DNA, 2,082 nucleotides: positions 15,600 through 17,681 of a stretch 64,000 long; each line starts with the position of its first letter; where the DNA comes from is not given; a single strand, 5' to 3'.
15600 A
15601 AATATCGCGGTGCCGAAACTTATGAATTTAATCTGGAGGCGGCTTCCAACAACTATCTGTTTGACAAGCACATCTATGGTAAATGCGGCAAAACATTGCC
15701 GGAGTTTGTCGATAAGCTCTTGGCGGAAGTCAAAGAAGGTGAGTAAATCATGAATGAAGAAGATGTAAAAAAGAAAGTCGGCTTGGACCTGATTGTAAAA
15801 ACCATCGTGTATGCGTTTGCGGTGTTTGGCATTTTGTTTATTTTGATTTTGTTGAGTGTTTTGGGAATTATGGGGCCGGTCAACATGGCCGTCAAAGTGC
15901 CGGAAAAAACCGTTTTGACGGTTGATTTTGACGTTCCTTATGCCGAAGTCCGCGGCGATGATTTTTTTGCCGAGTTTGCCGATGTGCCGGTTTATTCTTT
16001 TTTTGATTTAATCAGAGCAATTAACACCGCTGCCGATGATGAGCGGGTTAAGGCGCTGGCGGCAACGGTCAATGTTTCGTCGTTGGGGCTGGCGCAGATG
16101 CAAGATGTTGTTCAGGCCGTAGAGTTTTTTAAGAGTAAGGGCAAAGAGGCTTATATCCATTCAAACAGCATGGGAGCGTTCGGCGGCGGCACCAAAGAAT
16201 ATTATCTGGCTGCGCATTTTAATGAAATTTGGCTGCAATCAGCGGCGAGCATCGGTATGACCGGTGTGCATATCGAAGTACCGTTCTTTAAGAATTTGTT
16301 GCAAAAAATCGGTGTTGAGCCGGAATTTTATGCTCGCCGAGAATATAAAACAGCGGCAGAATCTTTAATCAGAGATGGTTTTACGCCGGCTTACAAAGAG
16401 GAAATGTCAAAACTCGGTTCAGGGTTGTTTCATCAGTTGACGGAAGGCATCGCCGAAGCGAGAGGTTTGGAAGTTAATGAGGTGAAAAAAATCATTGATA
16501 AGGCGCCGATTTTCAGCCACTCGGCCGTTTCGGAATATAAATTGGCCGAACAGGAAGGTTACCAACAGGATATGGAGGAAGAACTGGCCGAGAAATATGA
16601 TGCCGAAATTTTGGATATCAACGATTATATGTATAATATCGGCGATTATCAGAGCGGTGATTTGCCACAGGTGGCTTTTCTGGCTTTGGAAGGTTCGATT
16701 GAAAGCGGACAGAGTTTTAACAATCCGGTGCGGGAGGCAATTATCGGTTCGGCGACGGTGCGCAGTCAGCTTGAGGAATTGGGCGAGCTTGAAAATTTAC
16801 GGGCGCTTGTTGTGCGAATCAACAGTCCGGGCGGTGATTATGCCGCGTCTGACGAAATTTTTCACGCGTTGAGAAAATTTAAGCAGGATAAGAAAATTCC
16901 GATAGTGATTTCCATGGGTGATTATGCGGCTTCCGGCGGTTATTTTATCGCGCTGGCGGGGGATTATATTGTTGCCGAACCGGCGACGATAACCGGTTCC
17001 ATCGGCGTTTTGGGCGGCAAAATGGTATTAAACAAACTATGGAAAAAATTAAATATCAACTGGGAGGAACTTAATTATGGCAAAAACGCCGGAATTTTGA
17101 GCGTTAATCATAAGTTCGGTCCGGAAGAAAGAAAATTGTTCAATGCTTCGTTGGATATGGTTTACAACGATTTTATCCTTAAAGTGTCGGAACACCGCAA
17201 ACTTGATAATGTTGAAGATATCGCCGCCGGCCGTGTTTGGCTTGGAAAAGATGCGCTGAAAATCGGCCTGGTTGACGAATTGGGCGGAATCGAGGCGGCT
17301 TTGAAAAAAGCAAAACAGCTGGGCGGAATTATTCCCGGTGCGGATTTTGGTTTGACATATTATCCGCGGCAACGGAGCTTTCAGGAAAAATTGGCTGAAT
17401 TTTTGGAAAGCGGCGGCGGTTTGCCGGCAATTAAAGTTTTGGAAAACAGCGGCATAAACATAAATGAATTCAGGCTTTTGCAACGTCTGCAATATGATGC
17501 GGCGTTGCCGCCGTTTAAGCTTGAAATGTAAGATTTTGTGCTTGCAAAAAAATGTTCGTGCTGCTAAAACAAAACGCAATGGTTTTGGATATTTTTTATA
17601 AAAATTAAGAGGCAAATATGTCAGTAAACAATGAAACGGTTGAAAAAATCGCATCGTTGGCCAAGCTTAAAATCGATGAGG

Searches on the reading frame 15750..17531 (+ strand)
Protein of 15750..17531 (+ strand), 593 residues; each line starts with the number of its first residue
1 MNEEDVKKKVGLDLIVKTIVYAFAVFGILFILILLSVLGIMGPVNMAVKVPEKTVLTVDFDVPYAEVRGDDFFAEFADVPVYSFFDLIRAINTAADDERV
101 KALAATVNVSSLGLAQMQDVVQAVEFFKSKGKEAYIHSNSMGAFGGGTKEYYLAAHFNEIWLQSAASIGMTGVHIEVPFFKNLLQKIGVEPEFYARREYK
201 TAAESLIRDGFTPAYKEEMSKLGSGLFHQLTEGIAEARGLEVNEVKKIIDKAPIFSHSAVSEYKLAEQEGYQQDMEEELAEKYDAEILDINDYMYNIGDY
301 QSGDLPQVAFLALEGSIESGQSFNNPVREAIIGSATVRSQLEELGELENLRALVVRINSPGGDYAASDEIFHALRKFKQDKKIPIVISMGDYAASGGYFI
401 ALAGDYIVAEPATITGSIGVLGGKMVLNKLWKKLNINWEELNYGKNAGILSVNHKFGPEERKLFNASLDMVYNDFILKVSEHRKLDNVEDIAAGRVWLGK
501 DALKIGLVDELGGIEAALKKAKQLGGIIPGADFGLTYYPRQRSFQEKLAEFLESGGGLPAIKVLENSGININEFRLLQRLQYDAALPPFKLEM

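Call 18: search_protein_families(library=pfam, proteins=[window:15750-17531:+], max_evalue=0.1)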
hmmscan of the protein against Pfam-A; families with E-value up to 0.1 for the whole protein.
window:15750-17531:+ (593 aa): 4 families
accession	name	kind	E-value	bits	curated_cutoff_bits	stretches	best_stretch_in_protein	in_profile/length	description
PF01343.23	Peptidase_S49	-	1.5e-65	220.3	24.9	2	379-524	3-150/154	Peptidase family S49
PF25145.1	NfeD1b_N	-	9.3e-06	25.8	40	1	348-421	29-98/189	NfeD1b, N-terminal domain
PF01972.22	SDH_protease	-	2e-05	24.2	31.3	1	357-418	98-155/286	ClpP-like SDH-type serine proteinase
PF00574.28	CLP_protease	-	2.4e-05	24.8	20.2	1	336-406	32-98/182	Clp protease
